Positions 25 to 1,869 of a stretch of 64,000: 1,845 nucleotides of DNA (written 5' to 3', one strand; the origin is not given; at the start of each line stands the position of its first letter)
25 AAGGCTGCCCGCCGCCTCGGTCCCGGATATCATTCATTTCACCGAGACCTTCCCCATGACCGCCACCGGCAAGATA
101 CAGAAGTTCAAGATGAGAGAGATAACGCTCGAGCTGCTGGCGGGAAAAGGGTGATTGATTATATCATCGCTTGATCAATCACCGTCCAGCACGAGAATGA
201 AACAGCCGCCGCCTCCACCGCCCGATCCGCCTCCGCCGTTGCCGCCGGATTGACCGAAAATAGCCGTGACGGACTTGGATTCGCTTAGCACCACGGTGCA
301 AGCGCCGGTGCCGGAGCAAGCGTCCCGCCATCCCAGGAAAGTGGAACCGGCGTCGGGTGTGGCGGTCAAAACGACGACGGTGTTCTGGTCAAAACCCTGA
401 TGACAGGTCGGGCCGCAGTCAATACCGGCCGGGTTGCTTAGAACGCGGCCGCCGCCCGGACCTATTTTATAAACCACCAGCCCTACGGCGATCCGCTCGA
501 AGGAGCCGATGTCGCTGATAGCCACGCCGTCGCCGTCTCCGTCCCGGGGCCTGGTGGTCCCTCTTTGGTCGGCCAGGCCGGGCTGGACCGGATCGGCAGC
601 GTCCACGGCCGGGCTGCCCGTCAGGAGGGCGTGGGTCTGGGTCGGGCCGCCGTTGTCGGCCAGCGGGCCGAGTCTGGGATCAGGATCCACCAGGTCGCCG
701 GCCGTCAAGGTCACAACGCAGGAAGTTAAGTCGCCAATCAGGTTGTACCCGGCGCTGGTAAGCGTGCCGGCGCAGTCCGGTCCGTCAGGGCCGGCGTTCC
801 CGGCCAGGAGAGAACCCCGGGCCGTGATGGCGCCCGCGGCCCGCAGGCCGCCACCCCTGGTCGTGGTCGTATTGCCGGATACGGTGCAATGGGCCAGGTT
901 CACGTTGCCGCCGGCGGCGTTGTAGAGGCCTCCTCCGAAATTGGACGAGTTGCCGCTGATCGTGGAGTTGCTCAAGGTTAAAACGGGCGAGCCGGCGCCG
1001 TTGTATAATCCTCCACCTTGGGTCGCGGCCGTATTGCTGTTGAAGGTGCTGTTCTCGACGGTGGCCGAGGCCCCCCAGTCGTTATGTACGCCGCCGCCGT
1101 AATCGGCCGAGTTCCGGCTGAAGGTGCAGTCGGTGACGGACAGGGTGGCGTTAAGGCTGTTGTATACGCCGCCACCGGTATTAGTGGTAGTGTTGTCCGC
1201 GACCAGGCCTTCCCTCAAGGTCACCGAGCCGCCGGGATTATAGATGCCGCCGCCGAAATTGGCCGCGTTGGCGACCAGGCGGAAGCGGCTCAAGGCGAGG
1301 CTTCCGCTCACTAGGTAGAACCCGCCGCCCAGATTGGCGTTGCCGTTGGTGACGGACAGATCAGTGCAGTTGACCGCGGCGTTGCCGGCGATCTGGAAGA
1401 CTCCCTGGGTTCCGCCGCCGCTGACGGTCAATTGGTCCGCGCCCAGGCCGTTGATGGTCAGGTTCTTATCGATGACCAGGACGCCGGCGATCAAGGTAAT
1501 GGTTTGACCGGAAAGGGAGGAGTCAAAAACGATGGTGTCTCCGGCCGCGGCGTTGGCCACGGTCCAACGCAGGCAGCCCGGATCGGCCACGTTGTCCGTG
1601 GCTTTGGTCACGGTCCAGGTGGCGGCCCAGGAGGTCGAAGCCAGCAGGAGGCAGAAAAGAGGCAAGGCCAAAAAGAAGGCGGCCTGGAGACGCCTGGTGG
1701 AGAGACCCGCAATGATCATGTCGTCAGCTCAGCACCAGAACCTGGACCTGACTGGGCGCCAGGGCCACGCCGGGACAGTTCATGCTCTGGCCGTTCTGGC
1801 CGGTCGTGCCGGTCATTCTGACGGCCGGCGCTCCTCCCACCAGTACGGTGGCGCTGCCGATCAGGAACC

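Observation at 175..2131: PAAR-like gene translationally coupled to a Sec/Tat-signal-bearing beta-helix protein: conflicting export signals for a putative T6SS cargo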

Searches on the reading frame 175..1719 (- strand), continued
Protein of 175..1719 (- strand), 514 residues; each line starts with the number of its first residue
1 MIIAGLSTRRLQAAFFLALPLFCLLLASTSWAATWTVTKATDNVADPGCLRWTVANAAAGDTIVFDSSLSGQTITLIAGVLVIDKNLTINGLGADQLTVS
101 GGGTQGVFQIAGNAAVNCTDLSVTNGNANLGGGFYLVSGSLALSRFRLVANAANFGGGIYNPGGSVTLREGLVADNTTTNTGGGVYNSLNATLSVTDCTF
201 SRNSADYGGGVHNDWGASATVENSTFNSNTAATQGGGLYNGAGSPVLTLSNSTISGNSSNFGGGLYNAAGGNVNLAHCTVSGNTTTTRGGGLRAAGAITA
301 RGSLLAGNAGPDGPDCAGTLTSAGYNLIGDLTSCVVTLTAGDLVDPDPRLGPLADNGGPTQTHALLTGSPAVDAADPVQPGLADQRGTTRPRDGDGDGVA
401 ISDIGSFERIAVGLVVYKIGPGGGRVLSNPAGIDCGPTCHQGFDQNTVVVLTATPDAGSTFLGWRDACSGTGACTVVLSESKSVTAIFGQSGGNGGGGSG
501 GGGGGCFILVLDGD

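Call 58: fold_search(model_id=the predicted structure, library=pdb)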
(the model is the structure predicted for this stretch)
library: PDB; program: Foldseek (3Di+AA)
matches with E <= 10: 387; with E <= 0.001: 4
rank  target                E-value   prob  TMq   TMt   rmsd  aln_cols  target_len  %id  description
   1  9cdu_C                5.6e-09  1.00  0.48  0.56   5.9       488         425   16  Crystal Structure of Rhombotarget A-peptide Complex (released 2025-07-02)
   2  9cdu_A                1.1e-08  1.00  0.42  0.48   8.6       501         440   16  Crystal Structure of Rhombotarget A-peptide Complex (released 2025-07-02)
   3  9cdv_A                1.2e-08  1.00  0.45  0.51   8.0       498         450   17  Crystal Structure of Rhombotarget A (released 2025-07-02)
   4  9cdv_B                1.0e-07  1.00  0.43  0.50   8.3       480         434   16  Crystal Structure of Rhombotarget A (released 2025-07-02)
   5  6qps_B                1.1e-03  0.99  0.25  0.28  12.1       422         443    9  Structural characterization of a mannuronic acid specific polysaccharide family 6 lyase enzyme from human gut microbio (released 2019-09-25)
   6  7o78_A                1.4e-03  1.00  0.33  0.34  11.2       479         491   10  Structure of the PL6 family chondroitinase B from Pseudopedobacter saltans, Pedsa3807 (released 2021-07-28)
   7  6qps_A                2.1e-03  0.98  0.26  0.29  11.7       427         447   10  Structural characterization of a mannuronic acid specific polysaccharide family 6 lyase enzyme from human gut microbio (released 2019-09-25)
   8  5w6f_A                5.9e-03  1.00  0.31  0.27   8.3       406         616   12  Crystal structure of Bacteriophage CBA120 tailspike protein 3 (TSP3, orf212) (released 2018-10-24)
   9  6fi2_A                5.9e-03  0.98  0.20  0.26  10.1       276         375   16  VexL: A periplasmic depolymerase provides new insight into ABC transporter-dependent secretion of bacterial capsular p (released 2018-05-02)
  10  5gkd_A                6.8e-03  0.82  0.25  0.20  15.9       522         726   12  Structure of PL6 family alginate lyase AlyGC (released 2017-02-08)
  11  5gkq_A                6.8e-03  0.72  0.22  0.18  16.4       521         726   10  Structure of PL6 family alginate lyase AlyGC mutant-R241A (released 2017-02-08)
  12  7dmk_A                7.8e-03  1.00  0.34  0.25   9.7       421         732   13  PL6 alginate lyase BcAlyPL6 (released 2021-10-06)
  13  7o78_B                9.4e-03  0.99  0.34  0.36  11.3       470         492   10  Structure of the PL6 family chondroitinase B from Pseudopedobacter saltans, Pedsa3807 (released 2021-07-28)
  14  5olq_A                9.4e-03  0.96  0.25  0.29  10.0       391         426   10  Rhamnogalacturonan lyase (released 2017-11-29)
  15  7c7d_A                9.9e-03  0.91  0.27  0.26  10.6       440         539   14  Crystal structure of the catalytic unit of thermostable GH87 alpha-1,3-glucanase from Streptomyces thermodiastaticus s (released 2020-11-11)
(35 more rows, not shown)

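Call 62: search_solved_structures(query=A3, max_evalue=0.01, show_alignments=1)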
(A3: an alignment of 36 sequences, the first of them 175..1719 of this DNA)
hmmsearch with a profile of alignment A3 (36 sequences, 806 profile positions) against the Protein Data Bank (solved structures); distinct sequences matched with E-value up to 0.01: 2.
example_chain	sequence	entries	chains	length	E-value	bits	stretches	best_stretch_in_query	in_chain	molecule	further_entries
7w5z_U2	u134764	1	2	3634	2.5e-14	55.8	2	168-343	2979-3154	Transmembrane protein, putative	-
6fi2_A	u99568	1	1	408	6.8e-06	27.9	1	88-150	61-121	VexL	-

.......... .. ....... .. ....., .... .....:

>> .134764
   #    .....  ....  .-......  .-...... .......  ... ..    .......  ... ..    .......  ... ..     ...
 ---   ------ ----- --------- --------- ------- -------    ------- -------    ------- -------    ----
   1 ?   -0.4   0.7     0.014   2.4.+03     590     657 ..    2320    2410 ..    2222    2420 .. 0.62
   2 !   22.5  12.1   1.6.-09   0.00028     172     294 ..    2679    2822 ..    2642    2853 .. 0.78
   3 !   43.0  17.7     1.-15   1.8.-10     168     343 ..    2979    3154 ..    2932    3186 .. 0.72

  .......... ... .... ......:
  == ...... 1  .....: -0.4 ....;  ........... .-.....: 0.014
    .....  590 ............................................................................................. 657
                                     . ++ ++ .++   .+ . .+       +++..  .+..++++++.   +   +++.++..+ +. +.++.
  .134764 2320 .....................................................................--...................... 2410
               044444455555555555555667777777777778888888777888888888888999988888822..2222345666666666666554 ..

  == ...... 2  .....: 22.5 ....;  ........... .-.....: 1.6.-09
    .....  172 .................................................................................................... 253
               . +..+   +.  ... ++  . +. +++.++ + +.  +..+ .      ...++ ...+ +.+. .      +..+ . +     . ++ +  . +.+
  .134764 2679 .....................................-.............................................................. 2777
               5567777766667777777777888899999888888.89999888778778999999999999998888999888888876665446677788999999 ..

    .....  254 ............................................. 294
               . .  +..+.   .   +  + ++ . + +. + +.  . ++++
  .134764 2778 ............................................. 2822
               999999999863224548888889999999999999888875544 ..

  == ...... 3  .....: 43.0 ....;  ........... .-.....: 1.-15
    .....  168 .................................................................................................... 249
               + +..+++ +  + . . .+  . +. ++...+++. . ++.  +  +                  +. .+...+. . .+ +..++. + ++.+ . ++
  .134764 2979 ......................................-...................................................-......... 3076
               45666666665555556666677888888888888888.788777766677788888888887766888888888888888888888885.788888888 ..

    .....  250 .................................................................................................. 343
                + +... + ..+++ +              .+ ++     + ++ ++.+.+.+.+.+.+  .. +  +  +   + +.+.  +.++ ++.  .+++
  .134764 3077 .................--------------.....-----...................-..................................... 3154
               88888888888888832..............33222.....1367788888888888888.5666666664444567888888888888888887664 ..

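Call 67: find_encoding_contigs(protein=P0026, flank=6000, max_places=1)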
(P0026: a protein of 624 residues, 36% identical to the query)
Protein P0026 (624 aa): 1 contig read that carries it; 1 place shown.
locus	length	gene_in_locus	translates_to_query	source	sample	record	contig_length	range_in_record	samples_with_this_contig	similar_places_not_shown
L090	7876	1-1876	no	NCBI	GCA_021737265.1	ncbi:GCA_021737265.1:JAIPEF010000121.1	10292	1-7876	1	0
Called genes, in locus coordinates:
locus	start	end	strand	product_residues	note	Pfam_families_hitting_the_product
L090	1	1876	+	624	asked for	PF09479:Flg_new (faint), PF18998:Flg_new_2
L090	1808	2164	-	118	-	PF14574:RACo_C_ter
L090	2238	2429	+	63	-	-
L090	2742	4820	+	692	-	PF00009:GTP_EFTU, PF03144:GTP_EFTU_D2, PF22042:EF-G_D2, PF14492:EFG_III, PF16658:RF3_C (weak), PF03764:EFG_IV, PF00679:EFG_C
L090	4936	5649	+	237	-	PF13401:AAA_22 (faint)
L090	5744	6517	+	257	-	PF00977:His_biosynth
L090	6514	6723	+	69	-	-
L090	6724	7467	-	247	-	PF00899:ThiF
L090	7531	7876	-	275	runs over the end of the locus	PF13482:RNase_H_2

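Call 68: find_encoding_contigs(protein=P0053, flank=6000, max_places=1)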
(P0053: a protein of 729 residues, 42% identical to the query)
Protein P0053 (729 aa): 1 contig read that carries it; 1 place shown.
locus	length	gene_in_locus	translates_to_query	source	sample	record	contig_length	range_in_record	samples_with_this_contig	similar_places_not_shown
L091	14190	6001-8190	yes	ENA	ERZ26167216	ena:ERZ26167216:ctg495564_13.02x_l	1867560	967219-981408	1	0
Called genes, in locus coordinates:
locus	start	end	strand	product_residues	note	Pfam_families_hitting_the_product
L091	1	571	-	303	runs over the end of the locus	PF03446:NAD_binding_2, PF03807:F420_oxidored (weak), PF09130:DUF1932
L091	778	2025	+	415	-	PF02515:CoA_transf_3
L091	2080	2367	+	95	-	PF03992:ABM (weak)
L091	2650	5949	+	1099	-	PF00082:Peptidase_S8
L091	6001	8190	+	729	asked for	-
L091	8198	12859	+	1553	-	PF13229:Beta_helix (weak), PF13385:Laminin_G_3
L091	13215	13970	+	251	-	PF00106:adh_short, PF08659:KR, PF13561:adh_short_C2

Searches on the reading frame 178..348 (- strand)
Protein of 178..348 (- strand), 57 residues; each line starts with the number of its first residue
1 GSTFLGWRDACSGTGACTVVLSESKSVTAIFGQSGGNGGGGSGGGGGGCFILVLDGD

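Call 35: search_protein_families(library=ncbifam, proteins=[window:178-348:-], max_evalue=10)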
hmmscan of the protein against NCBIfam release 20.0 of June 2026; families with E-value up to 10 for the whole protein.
seq(57 aa): 1 family
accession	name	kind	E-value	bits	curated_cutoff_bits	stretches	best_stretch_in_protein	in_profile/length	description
NF041763.1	sort_motif_CFI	domain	0.091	12.5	15.9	1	42-54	1-13/14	CFI-box putative sorting motif-containing protein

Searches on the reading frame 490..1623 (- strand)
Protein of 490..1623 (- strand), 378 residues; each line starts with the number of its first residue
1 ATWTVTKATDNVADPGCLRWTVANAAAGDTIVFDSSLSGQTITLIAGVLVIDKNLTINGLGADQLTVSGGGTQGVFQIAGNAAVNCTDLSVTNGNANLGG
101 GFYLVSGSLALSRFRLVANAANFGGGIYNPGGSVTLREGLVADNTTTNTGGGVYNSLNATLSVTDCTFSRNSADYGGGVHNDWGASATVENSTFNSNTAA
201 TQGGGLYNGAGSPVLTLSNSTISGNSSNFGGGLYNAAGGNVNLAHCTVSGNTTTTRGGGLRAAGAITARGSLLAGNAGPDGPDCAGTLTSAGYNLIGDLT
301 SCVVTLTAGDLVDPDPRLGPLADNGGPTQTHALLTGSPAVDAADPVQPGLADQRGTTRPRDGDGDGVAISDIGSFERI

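Call 71: find_homologous_proteins(query=window:490-1623:-, max_evalue=1e-30)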
Query seq(378 aa) (378 aa): 964 proteins with E <= 1e-30 among 8000 candidates; the best 120 are listed.
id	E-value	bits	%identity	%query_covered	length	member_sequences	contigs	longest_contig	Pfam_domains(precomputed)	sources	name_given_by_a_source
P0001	2.8e-236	802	100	100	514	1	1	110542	PF18998.7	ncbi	ncbi:MAG: choice-of-anchor Q domain-containing protein [Thermodesulfobacteriota bacterium]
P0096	9.7e-70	254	43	63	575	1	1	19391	PF02415.24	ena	-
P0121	1.4e-67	246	38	100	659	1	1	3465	PF02415.24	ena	-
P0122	1.8e-67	246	41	77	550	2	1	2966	PF13229.13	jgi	jgi:hypothetical protein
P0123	2.8e-67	245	35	100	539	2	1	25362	PF13229.13,PF00404.25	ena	-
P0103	4.9e-67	245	41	95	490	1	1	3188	PF13229.13,PF02415.24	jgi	jgi:hypothetical protein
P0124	4.1e-63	232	33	77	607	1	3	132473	PF13229.13,PF02415.24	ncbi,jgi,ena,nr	ncbi:MAG TPA: right-handed parallel beta-helix repeat-containing protein [Dehalococcoidia bacterium]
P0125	1.2e-62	230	40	99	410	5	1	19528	-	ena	-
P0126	1.8e-62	230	32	96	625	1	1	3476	PF02415.24,PF22888.2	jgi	-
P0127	2.0e-62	230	42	99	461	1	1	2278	PF02415.24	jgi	jgi:hypothetical protein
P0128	3.3e-62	229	37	92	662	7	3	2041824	PF02415.24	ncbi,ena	-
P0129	6.7e-62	228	37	95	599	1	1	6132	-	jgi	jgi:hypothetical protein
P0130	3.8e-61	225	44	69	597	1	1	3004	-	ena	-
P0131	2.5e-59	219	41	66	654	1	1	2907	PF02415.24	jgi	jgi:predicted outer membrane repeat protein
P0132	1.2e-58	217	39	80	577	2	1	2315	PF02415.24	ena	-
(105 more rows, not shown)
